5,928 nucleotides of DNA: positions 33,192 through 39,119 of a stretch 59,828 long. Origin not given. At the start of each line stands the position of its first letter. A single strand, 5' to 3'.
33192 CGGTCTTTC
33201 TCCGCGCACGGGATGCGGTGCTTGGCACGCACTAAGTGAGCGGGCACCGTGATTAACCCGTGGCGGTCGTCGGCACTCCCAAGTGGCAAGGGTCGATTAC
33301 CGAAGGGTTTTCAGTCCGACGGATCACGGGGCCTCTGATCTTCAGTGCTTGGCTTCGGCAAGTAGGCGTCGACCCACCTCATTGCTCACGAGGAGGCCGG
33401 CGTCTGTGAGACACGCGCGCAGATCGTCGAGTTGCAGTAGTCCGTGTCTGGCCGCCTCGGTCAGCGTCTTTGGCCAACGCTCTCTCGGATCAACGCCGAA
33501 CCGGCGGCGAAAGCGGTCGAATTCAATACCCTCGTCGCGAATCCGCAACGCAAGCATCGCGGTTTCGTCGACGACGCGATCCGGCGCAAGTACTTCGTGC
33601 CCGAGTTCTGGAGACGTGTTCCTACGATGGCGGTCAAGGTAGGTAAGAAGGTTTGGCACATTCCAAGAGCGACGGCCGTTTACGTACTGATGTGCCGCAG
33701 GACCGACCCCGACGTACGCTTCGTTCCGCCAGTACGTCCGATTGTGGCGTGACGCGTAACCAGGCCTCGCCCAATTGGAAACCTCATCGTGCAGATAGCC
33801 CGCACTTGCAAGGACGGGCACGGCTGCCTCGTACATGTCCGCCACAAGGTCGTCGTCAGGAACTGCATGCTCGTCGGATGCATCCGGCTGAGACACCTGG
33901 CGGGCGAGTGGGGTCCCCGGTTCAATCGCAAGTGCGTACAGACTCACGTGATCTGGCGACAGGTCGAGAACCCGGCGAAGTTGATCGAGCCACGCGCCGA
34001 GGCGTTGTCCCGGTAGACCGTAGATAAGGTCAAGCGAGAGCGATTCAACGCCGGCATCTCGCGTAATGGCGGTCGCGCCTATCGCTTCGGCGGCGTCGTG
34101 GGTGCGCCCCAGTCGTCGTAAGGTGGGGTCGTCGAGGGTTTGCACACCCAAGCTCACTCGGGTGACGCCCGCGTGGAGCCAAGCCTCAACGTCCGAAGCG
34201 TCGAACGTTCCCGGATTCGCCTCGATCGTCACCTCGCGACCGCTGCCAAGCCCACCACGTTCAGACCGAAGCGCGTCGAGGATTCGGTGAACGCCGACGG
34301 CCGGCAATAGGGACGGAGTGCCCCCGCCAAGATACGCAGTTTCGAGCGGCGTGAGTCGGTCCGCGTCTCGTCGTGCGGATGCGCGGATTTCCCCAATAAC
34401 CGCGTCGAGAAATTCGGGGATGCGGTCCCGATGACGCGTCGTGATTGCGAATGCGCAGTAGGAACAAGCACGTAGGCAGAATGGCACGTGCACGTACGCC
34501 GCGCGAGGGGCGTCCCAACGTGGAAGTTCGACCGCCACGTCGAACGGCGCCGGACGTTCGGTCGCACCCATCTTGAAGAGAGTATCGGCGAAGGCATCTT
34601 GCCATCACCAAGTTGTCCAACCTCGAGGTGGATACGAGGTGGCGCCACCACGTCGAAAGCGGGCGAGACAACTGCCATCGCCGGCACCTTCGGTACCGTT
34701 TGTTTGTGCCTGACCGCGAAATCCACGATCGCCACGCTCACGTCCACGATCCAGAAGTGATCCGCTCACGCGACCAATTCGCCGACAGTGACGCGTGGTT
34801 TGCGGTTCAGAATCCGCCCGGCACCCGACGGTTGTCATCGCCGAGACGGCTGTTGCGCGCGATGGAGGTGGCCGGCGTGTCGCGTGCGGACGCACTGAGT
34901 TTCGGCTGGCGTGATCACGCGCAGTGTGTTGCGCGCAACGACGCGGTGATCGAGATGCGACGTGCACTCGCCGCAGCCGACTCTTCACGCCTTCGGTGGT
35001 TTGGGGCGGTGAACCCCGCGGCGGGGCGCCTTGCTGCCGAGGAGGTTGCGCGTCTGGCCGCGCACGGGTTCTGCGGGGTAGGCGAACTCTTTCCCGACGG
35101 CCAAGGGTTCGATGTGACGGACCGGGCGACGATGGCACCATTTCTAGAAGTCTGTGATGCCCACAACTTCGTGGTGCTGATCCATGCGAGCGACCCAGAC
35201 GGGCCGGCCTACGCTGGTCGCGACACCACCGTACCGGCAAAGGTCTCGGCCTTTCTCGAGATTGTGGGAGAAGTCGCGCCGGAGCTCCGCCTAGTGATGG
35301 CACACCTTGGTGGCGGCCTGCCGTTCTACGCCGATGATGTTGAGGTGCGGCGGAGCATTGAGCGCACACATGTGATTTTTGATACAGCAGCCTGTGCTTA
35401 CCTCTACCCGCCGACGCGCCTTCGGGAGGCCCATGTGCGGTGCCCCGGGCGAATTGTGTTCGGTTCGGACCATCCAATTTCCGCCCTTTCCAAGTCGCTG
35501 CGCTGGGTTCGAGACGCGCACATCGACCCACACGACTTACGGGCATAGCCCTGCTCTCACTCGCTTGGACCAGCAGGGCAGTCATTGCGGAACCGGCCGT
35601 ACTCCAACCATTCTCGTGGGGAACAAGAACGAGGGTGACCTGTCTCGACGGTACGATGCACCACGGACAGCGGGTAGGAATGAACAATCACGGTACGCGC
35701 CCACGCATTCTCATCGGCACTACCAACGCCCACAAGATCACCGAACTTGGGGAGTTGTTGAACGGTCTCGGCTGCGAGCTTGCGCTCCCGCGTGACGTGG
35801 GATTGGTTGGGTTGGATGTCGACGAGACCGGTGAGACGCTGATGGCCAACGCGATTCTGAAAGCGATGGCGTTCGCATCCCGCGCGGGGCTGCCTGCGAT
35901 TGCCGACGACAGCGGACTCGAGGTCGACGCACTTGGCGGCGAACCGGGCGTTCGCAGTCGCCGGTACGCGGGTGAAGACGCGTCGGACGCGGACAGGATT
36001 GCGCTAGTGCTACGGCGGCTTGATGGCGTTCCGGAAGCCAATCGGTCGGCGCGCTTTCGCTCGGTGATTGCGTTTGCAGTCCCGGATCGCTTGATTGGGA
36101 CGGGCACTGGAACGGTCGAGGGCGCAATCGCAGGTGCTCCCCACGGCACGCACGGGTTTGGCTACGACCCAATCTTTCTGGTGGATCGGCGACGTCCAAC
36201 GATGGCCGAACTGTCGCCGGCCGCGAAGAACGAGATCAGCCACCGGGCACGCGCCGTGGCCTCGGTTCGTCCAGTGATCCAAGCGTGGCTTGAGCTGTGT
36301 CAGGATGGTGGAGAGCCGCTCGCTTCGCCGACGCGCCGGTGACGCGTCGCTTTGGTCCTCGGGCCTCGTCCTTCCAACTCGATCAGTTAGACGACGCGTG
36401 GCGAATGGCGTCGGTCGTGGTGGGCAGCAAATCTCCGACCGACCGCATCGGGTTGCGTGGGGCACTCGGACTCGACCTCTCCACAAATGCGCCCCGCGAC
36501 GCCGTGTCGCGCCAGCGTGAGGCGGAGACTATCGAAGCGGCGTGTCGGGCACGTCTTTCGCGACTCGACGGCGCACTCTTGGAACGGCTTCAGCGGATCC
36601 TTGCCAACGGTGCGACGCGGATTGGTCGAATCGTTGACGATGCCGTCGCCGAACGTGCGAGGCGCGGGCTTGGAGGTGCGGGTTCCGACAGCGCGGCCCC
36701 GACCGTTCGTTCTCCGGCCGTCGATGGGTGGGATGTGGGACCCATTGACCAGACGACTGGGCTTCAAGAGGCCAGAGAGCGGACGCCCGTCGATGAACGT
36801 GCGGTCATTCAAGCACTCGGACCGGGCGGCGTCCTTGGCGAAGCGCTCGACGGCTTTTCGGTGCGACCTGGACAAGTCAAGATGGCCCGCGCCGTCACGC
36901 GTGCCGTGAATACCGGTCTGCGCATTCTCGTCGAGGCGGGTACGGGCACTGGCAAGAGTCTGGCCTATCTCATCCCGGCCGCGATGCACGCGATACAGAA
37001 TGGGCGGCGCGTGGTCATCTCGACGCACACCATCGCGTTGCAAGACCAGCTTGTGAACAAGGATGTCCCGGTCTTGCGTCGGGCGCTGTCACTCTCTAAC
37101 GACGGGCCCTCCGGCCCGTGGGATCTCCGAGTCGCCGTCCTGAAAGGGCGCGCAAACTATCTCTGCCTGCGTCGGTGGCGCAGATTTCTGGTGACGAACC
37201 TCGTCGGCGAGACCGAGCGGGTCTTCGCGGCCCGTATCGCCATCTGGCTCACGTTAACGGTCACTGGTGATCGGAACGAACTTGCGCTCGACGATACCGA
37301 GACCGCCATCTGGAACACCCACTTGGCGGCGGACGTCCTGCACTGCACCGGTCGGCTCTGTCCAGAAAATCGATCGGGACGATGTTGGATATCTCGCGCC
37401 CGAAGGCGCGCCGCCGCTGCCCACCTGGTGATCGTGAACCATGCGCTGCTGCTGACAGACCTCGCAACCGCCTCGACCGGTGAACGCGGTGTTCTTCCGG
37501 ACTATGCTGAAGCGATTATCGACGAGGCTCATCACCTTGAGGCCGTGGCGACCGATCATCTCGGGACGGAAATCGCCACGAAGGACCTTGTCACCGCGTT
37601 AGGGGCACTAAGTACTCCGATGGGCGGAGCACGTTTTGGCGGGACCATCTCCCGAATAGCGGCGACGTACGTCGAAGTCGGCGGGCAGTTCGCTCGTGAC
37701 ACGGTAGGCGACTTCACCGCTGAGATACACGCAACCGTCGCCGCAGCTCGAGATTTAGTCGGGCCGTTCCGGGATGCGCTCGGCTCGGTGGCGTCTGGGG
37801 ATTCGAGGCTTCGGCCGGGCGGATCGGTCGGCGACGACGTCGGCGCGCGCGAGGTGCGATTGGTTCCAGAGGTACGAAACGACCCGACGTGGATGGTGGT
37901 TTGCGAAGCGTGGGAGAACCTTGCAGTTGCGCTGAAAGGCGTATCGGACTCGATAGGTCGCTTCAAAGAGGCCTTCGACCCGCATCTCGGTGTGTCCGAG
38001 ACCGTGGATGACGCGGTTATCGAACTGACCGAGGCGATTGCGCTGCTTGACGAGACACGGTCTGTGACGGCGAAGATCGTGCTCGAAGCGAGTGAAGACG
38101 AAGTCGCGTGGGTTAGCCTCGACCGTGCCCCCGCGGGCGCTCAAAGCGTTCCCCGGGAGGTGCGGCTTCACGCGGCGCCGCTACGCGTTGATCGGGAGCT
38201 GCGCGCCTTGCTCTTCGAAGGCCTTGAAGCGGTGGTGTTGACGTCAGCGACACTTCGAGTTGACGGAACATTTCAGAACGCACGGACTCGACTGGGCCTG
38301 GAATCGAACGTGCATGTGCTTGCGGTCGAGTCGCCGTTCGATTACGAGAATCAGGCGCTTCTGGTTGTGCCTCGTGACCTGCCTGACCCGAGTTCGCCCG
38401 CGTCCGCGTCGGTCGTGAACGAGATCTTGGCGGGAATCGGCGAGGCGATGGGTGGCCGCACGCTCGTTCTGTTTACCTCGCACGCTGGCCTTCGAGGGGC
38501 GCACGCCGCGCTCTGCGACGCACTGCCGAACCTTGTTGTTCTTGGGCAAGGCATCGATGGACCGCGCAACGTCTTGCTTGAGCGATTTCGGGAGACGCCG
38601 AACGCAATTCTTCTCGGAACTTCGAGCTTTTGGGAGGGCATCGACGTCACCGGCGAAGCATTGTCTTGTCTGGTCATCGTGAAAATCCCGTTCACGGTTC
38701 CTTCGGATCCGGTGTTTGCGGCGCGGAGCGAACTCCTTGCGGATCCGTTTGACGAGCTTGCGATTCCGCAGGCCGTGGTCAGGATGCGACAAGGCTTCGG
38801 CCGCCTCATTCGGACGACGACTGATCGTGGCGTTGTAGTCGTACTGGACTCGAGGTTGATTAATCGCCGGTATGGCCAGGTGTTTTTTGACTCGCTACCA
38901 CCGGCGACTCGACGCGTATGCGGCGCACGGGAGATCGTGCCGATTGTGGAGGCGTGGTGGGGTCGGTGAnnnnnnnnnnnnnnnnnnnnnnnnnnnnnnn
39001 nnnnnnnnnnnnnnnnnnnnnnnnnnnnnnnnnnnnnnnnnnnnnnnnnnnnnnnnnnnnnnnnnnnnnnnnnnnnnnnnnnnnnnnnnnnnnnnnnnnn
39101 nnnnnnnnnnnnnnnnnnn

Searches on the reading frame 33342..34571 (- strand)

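Call 50: search_protein_families(library=pfam, proteins=[window:33342-34571:-], max_evalue=0.000001)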
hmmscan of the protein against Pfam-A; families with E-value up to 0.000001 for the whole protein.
window:33342-34571:- (409 aa): 2 families
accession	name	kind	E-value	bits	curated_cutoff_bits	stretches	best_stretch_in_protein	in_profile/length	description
PF04055.27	Radical_SAM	-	8.9e-23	81.7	29.5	1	26-189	1-154/166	Radical SAM superfamily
PF06969.22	HemN_C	-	4.1e-11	43.2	24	1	331-395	4-67/67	HemN C-terminal domain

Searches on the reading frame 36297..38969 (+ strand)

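Call 11: search_protein_families(library=pfam, proteins=[window:36297-38969:+], max_evalue=0.00001)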
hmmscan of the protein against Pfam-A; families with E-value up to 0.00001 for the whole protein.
window:36297-38969:+ (890 aa): 2 families
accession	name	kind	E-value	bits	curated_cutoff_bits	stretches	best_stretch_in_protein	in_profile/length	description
PF13307.12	Helicase_C_2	-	8.9e-38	130.4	25.3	1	716-869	6-169/170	Helicase C-terminal domain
PF00270.35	DEAD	-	4.7e-09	36.6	26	1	201-255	8-64/167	DEAD/DEAH box helicase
